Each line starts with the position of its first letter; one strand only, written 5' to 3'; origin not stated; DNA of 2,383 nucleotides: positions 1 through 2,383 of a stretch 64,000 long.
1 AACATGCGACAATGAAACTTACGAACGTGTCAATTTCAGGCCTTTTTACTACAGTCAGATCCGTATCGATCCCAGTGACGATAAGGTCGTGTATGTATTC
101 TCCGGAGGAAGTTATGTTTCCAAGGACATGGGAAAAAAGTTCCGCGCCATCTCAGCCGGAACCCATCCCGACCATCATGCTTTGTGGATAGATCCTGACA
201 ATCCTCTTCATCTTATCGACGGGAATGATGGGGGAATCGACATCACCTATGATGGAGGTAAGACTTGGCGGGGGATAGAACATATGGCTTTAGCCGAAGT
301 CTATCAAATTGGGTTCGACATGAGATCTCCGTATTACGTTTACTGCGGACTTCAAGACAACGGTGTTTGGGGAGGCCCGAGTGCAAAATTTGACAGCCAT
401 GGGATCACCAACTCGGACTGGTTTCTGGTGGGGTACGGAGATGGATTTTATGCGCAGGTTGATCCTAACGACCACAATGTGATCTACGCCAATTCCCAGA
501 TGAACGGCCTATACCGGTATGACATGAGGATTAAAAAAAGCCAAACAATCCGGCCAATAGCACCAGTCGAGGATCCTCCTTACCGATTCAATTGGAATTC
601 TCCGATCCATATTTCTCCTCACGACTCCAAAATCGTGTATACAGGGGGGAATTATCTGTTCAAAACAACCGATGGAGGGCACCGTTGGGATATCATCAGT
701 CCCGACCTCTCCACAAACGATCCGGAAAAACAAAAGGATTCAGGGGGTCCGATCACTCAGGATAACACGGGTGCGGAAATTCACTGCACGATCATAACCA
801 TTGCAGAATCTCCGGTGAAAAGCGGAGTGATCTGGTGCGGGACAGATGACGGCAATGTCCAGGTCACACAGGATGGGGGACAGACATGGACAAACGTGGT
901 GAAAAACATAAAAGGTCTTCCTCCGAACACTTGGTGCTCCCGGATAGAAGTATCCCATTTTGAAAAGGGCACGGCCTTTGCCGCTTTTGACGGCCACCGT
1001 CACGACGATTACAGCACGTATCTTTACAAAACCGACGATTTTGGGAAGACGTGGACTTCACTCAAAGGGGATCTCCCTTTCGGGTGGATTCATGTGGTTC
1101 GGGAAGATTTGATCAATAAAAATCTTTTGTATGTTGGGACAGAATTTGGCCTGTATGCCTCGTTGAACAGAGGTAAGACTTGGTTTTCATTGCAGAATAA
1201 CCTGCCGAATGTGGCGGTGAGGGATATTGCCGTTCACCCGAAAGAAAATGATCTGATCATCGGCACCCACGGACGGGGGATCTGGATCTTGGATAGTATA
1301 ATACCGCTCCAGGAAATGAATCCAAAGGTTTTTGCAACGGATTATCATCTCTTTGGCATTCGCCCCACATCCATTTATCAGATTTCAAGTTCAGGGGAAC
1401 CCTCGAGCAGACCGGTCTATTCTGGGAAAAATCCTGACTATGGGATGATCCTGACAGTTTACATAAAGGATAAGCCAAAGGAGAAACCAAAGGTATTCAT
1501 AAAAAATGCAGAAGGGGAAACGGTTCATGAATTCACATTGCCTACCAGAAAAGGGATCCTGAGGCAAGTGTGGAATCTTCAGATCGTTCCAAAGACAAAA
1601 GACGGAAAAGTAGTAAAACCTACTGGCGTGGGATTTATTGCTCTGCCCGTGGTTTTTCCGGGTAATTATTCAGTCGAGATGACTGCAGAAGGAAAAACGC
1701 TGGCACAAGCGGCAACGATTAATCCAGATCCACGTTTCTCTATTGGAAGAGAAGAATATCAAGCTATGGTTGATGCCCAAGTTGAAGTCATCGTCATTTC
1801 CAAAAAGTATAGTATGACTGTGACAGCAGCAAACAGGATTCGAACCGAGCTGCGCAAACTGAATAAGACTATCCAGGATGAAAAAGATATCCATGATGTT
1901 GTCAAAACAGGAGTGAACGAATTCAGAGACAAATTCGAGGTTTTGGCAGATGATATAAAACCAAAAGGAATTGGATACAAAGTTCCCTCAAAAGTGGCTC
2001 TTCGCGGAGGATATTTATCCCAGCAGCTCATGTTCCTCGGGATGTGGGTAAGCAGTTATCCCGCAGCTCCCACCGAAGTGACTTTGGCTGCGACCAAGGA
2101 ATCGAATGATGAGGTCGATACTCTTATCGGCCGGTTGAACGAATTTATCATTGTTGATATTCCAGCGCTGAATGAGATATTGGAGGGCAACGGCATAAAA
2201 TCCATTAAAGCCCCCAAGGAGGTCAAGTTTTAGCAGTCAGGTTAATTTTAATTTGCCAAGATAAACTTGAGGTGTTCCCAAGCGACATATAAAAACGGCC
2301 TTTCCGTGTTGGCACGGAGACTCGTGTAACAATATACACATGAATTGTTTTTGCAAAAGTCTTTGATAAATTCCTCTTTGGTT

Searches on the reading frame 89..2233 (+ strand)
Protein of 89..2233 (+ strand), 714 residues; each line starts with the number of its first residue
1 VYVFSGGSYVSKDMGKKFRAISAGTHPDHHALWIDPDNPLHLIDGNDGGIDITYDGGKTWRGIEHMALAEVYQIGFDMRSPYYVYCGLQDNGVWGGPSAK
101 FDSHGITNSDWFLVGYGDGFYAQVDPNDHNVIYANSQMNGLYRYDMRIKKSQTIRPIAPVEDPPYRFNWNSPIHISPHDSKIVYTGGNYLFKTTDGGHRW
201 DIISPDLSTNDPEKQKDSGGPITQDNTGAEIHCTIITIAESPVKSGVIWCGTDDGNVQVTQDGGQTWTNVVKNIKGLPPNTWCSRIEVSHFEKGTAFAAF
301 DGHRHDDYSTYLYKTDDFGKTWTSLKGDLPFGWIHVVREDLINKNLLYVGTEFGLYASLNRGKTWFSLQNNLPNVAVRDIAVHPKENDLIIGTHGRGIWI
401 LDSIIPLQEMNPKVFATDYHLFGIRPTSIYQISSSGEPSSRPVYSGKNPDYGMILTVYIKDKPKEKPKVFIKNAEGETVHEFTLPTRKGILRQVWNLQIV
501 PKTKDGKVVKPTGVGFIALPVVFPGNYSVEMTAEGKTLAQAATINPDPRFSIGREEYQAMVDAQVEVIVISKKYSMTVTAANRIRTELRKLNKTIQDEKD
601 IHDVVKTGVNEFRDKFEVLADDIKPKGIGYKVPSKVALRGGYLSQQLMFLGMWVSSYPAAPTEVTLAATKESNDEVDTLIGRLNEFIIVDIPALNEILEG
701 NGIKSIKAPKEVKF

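Call 58: search_protein_families(library=pfam, proteins=[window:89-2233:+], max_evalue=0.0001)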
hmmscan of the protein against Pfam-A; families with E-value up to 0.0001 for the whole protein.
window:89-2233:+ (714 aa): 3 families
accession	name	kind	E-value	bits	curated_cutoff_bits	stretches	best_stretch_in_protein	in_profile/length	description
PF15902.12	Sortilin-Vps10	-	2e-12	47.1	33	1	312-393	3-86/446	Sortilin, neurotensin receptor 3,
PF02012.26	BNR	-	1.1e-06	28.1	27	0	258-268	1-11/12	BNR/Asp-box repeat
PF15899.11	BNR_6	-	2.5e-05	24.4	27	0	312-324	1-13/14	BNR-Asp box repeat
